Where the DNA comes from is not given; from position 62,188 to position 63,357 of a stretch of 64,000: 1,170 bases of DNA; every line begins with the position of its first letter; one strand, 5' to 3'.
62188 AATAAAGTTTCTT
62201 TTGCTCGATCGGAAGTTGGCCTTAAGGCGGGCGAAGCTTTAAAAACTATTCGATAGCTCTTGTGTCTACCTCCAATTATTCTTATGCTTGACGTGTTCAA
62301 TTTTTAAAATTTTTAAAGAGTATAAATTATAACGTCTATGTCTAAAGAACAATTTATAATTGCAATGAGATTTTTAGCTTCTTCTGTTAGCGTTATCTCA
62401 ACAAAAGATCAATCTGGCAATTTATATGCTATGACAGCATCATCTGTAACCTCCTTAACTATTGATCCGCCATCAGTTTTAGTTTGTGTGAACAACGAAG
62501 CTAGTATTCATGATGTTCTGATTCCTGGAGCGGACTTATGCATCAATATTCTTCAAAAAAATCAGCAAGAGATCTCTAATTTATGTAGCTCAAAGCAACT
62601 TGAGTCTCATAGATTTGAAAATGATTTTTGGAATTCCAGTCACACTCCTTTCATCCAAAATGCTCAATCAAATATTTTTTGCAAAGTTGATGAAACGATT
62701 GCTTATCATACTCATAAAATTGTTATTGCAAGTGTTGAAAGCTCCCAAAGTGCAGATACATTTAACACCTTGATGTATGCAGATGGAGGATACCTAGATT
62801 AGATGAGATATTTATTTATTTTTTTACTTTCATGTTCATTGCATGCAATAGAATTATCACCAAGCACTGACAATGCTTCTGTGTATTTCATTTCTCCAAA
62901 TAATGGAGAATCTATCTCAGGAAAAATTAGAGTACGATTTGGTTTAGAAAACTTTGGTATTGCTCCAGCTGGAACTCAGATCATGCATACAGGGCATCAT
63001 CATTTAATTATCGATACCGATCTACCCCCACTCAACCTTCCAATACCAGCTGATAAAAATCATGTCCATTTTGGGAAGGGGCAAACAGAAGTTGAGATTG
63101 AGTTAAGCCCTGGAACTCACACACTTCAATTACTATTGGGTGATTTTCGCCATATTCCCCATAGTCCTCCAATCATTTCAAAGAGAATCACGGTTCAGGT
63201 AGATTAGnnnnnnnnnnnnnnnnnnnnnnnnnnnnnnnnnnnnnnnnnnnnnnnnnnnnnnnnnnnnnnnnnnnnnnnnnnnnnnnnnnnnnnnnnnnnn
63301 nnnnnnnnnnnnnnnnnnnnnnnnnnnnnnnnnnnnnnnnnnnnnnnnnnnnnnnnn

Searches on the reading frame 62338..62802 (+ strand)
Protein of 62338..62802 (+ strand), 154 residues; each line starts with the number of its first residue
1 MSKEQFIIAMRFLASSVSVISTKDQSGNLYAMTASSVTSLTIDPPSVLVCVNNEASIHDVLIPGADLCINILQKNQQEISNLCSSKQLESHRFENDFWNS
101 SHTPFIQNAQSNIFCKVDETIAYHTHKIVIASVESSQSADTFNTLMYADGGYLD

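Call 22: search_protein_families(library=pfam, proteins=[window:62338-62802:+], max_evalue=0.001)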
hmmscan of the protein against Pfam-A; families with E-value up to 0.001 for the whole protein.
window:62338-62802:+ (154 aa): 1 family
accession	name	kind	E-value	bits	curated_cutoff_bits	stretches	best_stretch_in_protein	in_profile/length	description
PF01613.24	Flavin_Reduct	-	5e-32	111.6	27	1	10-152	1-149/153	Flavin reductase like domain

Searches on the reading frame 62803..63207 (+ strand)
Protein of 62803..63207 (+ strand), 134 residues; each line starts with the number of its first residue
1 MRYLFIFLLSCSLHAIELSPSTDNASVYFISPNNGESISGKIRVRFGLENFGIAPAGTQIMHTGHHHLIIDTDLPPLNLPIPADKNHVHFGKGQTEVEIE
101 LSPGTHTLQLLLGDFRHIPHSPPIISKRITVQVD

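Call 22: search_protein_families(library=pfam, proteins=[window:62803-63207:+], max_evalue=0.001)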
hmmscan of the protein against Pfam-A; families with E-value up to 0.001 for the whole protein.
window:62803-63207:+ (134 aa): 1 family
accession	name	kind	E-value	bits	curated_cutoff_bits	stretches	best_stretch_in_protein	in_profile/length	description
PF14347.11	DUF4399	-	4.6e-37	126.7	28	1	44-133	1-90/91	Domain of unknown function (DUF4399)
